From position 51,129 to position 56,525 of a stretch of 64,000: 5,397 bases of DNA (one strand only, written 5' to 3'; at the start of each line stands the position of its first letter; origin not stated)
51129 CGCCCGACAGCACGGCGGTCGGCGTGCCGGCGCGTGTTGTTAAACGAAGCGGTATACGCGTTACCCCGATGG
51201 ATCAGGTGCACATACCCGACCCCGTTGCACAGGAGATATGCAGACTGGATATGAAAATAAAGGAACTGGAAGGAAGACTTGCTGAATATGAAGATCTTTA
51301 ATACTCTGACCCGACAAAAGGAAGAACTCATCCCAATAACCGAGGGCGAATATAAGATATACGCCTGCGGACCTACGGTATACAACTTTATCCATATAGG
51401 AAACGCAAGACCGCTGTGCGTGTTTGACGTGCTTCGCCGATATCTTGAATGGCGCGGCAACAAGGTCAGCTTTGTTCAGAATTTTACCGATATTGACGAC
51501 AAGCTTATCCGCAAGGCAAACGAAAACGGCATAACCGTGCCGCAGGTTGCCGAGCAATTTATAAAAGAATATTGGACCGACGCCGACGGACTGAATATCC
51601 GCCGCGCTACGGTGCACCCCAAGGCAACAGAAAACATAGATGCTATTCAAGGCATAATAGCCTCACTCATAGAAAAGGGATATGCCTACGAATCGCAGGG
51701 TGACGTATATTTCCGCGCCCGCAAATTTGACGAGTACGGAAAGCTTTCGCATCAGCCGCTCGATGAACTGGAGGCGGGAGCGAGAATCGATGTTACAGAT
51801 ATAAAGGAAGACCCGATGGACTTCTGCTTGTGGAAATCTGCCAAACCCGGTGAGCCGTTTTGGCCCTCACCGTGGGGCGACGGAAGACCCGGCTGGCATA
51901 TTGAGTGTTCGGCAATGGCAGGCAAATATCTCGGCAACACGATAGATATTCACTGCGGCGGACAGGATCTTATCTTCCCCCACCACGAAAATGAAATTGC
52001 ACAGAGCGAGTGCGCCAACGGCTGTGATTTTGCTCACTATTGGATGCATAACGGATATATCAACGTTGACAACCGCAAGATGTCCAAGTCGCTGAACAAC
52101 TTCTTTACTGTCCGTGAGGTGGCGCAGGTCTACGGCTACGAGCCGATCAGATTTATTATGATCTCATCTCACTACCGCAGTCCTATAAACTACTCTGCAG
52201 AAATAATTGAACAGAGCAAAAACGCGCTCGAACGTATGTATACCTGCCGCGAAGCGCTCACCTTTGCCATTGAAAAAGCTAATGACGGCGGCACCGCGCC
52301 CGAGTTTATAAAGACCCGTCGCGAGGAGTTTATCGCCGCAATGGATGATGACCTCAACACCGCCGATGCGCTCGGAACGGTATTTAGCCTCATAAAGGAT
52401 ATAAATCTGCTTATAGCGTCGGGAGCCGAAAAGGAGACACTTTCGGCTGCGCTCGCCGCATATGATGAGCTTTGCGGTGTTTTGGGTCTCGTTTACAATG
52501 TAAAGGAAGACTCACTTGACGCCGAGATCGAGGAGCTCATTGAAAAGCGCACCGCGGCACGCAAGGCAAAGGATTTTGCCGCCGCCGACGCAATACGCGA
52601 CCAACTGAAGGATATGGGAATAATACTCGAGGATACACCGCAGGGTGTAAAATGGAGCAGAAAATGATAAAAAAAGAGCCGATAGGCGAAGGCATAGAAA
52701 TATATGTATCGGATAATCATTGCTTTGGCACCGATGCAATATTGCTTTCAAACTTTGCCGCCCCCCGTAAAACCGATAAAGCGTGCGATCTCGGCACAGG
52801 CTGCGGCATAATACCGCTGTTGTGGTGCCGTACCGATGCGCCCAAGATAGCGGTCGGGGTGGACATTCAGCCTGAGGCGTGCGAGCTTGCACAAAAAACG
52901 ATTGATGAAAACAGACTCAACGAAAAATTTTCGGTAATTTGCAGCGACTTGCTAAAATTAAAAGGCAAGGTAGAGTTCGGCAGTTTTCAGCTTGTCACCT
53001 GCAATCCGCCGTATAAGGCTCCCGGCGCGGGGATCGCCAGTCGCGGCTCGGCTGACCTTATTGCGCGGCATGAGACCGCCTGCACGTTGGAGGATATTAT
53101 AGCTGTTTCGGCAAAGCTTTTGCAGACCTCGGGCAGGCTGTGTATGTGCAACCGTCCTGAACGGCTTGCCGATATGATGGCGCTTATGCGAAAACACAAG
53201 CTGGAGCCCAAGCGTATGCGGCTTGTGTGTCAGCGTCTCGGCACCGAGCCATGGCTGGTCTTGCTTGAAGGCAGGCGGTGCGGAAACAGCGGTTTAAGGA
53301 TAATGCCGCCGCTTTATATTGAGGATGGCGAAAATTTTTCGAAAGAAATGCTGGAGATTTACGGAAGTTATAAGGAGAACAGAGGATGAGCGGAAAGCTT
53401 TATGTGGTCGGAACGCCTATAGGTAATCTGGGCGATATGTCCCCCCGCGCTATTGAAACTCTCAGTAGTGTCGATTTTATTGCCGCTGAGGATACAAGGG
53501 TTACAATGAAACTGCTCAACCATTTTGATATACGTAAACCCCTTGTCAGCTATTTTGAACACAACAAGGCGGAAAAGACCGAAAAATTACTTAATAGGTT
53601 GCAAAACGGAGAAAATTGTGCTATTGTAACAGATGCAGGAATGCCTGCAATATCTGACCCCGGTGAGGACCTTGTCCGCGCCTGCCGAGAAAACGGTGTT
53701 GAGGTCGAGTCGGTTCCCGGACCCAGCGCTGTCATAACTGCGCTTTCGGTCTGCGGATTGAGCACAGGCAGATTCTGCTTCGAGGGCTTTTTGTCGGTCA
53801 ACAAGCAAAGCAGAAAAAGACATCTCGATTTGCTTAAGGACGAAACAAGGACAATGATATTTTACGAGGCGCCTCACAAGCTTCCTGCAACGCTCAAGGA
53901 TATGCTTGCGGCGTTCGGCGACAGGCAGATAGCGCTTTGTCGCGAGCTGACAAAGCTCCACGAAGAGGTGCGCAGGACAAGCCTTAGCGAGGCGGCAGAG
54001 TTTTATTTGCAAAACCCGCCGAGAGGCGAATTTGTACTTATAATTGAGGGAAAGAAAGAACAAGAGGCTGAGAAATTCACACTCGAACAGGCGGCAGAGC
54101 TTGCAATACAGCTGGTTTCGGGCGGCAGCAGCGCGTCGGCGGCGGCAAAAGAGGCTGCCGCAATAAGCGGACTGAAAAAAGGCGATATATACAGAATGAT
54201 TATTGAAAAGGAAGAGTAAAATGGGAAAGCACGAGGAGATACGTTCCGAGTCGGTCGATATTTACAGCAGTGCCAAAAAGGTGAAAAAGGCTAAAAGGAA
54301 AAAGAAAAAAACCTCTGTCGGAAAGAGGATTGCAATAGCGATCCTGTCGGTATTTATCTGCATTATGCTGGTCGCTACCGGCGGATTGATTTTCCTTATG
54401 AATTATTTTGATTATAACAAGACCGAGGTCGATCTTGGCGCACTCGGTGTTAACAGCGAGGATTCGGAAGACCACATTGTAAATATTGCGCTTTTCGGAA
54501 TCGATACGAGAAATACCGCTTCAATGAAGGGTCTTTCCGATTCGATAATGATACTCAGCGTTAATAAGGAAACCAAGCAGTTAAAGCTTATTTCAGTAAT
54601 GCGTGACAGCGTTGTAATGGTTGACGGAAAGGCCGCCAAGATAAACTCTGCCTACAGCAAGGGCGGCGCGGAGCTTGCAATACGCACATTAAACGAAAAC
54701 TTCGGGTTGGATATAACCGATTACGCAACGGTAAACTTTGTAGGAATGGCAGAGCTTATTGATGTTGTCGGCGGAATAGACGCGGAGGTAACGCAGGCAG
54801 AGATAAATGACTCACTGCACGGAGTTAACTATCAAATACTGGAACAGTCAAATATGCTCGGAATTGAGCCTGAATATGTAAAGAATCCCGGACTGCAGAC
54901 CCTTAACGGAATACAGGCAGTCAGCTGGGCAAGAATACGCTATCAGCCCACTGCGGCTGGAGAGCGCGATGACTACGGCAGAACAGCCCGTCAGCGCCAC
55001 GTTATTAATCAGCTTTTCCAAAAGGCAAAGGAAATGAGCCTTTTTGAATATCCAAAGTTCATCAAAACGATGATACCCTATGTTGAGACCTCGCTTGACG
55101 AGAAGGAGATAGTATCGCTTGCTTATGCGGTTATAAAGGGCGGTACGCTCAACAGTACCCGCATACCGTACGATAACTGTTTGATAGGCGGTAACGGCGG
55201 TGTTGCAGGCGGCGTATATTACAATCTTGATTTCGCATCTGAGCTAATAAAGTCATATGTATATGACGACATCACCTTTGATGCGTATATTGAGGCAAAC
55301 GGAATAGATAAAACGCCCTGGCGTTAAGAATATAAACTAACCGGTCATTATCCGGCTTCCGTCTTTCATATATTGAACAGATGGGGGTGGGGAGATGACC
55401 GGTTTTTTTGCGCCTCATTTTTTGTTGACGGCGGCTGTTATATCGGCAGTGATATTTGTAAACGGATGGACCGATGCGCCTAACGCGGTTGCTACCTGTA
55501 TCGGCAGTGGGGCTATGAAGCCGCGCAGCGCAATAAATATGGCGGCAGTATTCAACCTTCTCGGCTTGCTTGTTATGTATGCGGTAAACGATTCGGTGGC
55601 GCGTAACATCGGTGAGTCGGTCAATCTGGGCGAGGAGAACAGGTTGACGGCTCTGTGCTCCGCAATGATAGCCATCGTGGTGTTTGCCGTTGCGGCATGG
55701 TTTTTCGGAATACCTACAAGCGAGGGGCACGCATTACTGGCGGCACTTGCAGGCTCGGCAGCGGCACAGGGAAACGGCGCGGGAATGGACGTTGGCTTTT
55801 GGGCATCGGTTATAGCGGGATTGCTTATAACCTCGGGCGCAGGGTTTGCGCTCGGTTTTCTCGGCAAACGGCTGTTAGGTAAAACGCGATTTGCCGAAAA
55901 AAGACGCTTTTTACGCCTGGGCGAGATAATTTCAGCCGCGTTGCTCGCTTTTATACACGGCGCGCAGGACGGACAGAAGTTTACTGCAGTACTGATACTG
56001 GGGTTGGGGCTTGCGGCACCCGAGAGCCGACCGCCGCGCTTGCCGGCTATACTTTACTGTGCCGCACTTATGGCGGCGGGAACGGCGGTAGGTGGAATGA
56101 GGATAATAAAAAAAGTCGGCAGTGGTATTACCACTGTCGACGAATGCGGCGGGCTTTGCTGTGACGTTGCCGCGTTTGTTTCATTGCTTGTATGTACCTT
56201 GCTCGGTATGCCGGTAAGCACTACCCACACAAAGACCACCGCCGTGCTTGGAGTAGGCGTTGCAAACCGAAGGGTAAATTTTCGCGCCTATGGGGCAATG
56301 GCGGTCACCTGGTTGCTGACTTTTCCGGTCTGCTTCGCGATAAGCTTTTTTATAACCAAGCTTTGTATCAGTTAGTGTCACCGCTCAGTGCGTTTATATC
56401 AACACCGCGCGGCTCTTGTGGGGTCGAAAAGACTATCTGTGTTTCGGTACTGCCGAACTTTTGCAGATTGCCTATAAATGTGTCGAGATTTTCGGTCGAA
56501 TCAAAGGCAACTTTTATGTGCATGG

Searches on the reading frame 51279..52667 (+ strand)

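Call 81: search_protein_families(library=pfam, proteins=[window:51279-52667:+], max_evalue=0.00001)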
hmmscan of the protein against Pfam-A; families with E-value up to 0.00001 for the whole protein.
window:51279-52667:+ (462 aa): 6 families
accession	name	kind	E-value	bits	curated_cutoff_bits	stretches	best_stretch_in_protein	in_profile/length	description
PF01406.26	tRNA-synt_1e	-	1.2e-131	439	27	1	19-314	4-300/301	tRNA synthetases class I (C) catalytic domain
PF09190.17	DALR_2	-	7.6e-16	58.9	22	1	350-405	1-56/57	DALR domain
PF09334.17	tRNA-synt_1g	-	8.4e-15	54.8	20.1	1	36-146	12-123/391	tRNA synthetases class I (M)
PF23493.1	CysS_C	-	3.5e-09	37.1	23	1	411-459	2-50/51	Cysteinyl-tRNA ligase anticodon binding domain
PF00133.28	tRNA-synt_1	-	2.4e-07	30.3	22.7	0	257-304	365-412/414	tRNA synthetases class I (I, L, M and V)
PF01921.24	tRNA-synt_1f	-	8.6e-07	28.6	27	0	18-83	19-79/360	tRNA synthetases class I (K)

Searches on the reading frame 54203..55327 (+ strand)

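Call 81: search_protein_families(library=pfam, proteins=[window:54203-55327:+], max_evalue=0.00001)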
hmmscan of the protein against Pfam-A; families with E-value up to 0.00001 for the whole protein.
window:54203-55327:+ (374 aa): 1 family
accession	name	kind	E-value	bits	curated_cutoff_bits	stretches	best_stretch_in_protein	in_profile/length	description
PF03816.19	LytR_cpsA_psr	-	3.8e-37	128.2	24.6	1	112-276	2-149/150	LytR_cpsA_psr family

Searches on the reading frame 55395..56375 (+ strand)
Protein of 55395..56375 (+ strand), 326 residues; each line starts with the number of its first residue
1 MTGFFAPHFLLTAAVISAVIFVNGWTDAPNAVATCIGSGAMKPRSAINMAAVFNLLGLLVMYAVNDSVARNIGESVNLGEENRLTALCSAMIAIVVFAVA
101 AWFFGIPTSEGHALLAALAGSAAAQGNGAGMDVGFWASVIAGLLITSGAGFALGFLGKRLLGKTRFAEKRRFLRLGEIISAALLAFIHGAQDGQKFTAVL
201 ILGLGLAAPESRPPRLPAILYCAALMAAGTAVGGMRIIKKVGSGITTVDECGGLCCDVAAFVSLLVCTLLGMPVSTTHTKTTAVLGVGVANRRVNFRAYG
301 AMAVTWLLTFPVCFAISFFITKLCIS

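Call 81: search_protein_families(library=pfam, proteins=[window:55395-56375:+], max_evalue=0.00001)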
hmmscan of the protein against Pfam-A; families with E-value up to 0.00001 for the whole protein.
window:55395-56375:+ (326 aa): 1 family
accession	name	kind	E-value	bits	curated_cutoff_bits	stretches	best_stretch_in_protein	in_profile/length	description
PF01384.25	PHO4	-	1.7e-62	211.8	33.7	2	168-317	196-350/350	Phosphate transporter family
